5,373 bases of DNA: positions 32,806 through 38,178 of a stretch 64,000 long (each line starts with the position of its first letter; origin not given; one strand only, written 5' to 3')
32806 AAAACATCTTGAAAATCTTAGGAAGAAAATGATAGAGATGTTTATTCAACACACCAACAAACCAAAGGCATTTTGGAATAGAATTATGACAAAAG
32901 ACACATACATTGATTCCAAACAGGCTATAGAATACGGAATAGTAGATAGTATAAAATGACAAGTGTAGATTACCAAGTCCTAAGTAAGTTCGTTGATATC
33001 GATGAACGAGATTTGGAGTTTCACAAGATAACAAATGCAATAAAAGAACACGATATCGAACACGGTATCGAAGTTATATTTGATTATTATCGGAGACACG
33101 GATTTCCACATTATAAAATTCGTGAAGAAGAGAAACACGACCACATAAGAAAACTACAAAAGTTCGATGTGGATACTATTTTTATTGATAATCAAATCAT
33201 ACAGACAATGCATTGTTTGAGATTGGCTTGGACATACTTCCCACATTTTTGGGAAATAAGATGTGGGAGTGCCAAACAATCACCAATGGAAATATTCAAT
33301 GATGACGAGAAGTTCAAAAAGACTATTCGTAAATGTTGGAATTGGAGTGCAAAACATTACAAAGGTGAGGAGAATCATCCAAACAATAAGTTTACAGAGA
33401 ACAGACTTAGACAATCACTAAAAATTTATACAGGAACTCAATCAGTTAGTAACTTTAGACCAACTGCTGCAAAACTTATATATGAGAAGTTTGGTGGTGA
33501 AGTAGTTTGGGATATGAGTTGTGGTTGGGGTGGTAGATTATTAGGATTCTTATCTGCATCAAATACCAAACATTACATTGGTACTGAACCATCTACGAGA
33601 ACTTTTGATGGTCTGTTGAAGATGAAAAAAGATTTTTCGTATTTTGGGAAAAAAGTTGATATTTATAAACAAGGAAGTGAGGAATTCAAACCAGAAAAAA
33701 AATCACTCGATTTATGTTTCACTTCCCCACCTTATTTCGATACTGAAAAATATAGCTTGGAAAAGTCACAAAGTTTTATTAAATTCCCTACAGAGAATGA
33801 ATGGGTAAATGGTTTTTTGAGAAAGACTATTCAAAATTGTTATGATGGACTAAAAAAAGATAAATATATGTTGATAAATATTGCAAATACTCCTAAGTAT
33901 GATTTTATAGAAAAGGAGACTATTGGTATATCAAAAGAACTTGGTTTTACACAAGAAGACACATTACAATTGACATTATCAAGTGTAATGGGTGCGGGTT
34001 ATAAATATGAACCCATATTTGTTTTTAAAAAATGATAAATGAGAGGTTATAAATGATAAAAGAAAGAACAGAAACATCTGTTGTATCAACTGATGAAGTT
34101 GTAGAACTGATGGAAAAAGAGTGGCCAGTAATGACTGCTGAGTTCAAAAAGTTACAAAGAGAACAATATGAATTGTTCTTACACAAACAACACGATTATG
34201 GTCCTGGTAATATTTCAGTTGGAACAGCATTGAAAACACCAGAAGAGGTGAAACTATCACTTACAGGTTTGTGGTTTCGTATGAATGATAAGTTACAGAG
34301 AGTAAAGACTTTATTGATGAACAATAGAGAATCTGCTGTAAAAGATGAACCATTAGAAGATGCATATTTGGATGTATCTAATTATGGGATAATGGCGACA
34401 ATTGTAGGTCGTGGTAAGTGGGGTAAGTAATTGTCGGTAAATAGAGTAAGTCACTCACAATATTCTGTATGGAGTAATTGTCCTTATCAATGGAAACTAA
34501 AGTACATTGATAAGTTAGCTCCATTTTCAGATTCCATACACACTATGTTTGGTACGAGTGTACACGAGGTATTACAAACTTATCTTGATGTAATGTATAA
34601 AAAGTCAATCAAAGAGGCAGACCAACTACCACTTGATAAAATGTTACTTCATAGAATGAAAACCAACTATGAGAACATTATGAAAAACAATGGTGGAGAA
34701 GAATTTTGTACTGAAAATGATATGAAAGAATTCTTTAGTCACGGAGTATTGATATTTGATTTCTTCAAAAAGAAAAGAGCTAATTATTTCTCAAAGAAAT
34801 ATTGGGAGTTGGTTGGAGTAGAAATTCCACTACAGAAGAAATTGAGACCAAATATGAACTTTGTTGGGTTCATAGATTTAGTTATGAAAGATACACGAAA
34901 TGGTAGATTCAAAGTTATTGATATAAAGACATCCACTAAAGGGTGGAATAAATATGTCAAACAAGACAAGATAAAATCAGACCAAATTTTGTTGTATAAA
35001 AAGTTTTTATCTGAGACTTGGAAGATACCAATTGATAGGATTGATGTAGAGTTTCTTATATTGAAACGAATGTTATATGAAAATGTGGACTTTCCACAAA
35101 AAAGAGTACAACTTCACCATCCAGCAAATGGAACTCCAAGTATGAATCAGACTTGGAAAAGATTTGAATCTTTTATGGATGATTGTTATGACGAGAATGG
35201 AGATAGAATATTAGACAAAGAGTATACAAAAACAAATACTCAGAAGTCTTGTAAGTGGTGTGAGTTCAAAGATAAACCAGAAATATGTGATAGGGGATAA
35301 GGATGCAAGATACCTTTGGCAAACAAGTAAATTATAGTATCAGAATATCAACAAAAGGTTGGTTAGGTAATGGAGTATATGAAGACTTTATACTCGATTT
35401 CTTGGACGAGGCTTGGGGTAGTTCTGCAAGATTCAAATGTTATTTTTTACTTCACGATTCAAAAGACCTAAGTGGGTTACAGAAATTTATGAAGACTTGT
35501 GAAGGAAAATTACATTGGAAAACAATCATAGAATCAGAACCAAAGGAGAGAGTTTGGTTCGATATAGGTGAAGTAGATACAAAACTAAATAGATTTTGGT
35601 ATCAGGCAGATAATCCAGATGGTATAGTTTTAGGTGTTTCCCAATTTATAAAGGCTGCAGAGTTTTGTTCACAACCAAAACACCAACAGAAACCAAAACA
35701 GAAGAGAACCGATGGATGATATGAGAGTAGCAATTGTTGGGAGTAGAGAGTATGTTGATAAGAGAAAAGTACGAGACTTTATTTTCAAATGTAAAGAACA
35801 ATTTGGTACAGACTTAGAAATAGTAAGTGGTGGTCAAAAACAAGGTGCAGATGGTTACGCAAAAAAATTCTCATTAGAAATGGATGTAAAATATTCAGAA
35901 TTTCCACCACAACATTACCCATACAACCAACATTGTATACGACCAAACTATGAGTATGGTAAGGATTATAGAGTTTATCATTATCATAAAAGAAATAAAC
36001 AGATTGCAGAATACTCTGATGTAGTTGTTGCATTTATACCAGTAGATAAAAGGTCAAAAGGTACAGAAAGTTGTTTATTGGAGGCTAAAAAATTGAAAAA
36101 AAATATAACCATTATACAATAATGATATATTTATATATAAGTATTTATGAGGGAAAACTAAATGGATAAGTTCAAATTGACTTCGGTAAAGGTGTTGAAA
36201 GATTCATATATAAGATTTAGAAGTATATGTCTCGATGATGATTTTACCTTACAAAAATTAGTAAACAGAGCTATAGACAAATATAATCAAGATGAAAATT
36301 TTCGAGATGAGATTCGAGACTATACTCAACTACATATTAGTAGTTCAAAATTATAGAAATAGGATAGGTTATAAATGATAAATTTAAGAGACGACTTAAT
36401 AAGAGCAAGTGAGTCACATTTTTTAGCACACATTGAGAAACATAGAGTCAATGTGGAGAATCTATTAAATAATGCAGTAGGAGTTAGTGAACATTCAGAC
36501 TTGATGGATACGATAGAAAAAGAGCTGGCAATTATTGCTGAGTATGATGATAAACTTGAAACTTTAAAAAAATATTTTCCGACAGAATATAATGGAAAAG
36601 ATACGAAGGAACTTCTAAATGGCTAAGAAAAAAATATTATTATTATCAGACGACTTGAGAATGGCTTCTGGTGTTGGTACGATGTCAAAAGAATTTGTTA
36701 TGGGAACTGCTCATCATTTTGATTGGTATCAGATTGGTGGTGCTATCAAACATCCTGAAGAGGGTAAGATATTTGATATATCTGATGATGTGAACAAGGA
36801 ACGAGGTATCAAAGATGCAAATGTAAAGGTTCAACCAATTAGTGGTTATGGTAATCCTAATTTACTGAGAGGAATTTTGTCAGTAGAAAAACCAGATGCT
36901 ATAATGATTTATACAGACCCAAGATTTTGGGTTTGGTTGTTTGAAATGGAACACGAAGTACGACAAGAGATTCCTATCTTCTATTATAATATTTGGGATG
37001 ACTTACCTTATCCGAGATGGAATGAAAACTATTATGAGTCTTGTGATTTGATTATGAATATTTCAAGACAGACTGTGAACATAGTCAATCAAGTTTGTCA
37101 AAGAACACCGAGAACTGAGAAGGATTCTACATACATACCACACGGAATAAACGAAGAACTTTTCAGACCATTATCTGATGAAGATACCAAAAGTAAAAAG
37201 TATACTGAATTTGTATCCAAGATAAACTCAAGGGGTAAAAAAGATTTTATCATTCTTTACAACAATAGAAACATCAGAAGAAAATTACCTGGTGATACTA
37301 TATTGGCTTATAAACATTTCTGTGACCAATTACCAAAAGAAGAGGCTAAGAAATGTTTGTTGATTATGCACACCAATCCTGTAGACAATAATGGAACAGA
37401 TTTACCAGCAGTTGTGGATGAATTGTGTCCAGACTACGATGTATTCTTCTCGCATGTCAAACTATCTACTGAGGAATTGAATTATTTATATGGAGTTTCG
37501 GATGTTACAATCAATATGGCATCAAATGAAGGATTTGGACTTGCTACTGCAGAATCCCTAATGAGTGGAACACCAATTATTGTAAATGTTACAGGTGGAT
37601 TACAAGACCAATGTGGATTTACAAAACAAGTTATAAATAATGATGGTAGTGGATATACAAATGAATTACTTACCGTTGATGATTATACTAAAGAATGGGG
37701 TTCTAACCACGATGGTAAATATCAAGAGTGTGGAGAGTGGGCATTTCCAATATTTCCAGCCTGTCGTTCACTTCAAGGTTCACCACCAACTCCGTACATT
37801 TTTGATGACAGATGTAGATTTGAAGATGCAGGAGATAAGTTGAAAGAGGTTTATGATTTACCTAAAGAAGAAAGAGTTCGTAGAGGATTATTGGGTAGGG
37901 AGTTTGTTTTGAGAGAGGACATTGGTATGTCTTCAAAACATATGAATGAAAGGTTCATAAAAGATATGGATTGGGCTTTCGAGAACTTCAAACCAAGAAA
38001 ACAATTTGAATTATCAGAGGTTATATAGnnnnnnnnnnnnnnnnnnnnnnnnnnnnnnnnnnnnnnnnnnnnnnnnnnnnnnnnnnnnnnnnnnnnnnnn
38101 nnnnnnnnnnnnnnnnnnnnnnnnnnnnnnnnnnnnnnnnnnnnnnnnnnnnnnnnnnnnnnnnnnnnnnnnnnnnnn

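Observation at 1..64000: Conditional purge of restriction sites: CTAG, CATG and GATC survive almost only in one flanking context, pointing to blanket short-motif methylation as a shield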

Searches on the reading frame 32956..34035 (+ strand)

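Call 11: search_protein_families(library=pfam, proteins=[window:32956-34035:+], max_evalue=0.01)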
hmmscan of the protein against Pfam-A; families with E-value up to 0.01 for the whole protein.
window:32956-34035:+ (359 aa): 1 family
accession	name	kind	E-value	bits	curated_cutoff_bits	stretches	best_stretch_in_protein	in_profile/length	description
PF01555.25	N6_N4_Mtase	-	4.1e-06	27.3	26.7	1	252-315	2-59/221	DNA methylase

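Call 12: search_protein_families(library=phrogs, proteins=[window:32956-34035:+], max_evalue=0.001)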
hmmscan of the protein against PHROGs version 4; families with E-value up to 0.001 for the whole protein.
window:32956-34035:+ (359 aa): 2 families
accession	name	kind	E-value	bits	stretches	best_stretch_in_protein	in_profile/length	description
phrog_12517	-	unknown function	1.1e-08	35.6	1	140-331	58-260/316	-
phrog_498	-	other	9.5e-05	22.1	1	246-311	469-532/633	DNA methyltransferase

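Call 64: search_protein_families(library=ncbifam, proteins=[window:32956-34035:+], max_evalue=0.01)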
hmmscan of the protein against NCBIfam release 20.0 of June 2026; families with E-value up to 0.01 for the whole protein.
window:32956-34035:+ (359 aa): 0 families

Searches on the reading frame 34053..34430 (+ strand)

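Call 40: search_protein_families(library=pfam, proteins=[window:34053-34430:+], max_evalue=0.001)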
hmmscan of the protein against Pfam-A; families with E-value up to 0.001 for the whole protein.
window:34053-34430:+ (125 aa): 1 family
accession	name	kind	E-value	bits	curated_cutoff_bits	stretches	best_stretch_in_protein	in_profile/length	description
PF07659.16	DUF1599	-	9.4e-07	29.5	25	1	76-117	16-59/61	Nucleotide modification associated domain 1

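Call 87: search_protein_families(library=phrogs, proteins=[window:34053-34430:+], max_evalue=0.001)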
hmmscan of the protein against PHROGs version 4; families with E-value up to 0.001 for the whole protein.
window:34053-34430:+ (125 aa): 1 family
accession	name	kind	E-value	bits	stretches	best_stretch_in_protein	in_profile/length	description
phrog_1485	-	unknown function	2.5e-14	54.3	1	28-121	19-102/238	-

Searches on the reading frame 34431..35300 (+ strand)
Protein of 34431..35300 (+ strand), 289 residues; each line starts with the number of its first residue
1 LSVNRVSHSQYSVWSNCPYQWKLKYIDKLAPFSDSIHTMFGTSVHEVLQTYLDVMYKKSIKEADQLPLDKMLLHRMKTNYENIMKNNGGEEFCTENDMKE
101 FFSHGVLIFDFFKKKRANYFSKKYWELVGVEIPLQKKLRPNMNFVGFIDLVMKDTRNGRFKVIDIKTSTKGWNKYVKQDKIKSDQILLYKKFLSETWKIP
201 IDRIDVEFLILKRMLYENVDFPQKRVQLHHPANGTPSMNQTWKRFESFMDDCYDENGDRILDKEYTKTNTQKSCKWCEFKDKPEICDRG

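Call 40: search_protein_families(library=pfam, proteins=[window:34431-35300:+], max_evalue=0.001)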
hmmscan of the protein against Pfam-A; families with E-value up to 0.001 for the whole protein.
window:34431-35300:+ (289 aa): 1 family
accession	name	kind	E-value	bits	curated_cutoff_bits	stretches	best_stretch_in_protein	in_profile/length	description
PF12705.13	PDDEXK_1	-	5.2e-23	82.7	22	1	5-281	1-244/247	PD-(D/E)XK nuclease superfamily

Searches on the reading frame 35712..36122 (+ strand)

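Call 40: search_protein_families(library=pfam, proteins=[window:35712-36122:+], max_evalue=0.001)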
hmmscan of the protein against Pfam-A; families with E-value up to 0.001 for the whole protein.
window:35712-36122:+ (136 aa): 3 families
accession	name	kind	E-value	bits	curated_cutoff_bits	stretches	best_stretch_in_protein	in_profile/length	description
PF10686.14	YAcAr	-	6e-09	36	28.2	1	4-66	1-61/66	YspA, cpYpsA-related SLOG family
PF12694.12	cpYpsA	-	8.4e-06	26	26.2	1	37-136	1-97/145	Circularly permutated YpsA SLOG family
PF02481.21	DNA_processg_A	-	2.6e-05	23.9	29.6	0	5-58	46-97/212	DNA recombination-mediator protein A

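Call 87: search_protein_families(library=phrogs, proteins=[window:35712-36122:+], max_evalue=0.001)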
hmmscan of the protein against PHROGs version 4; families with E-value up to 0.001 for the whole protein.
window:35712-36122:+ (136 aa): 2 families
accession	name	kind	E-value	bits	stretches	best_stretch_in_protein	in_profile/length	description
phrog_289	-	other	1.1e-15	58.5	1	1-134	20-137/500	GTP-binding domain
phrog_16939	-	unknown function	0.00097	19.3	0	4-127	1-113/330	-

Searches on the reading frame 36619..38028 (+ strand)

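Call 40: search_protein_families(library=pfam, proteins=[window:36619-38028:+], max_evalue=0.001)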
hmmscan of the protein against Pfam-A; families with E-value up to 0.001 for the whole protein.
window:36619-38028:+ (469 aa): 2 families
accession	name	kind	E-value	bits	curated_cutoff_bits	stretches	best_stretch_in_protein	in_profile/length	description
PF00534.26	Glycos_transf_1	-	1.8e-06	28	26.4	1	207-331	13-130/172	Glycosyl transferases group 1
PF20706.3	GT4-conflict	-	9.8e-05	21.9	26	1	282-330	270-318/385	Family 4 Glycosyltransferase in conflict systems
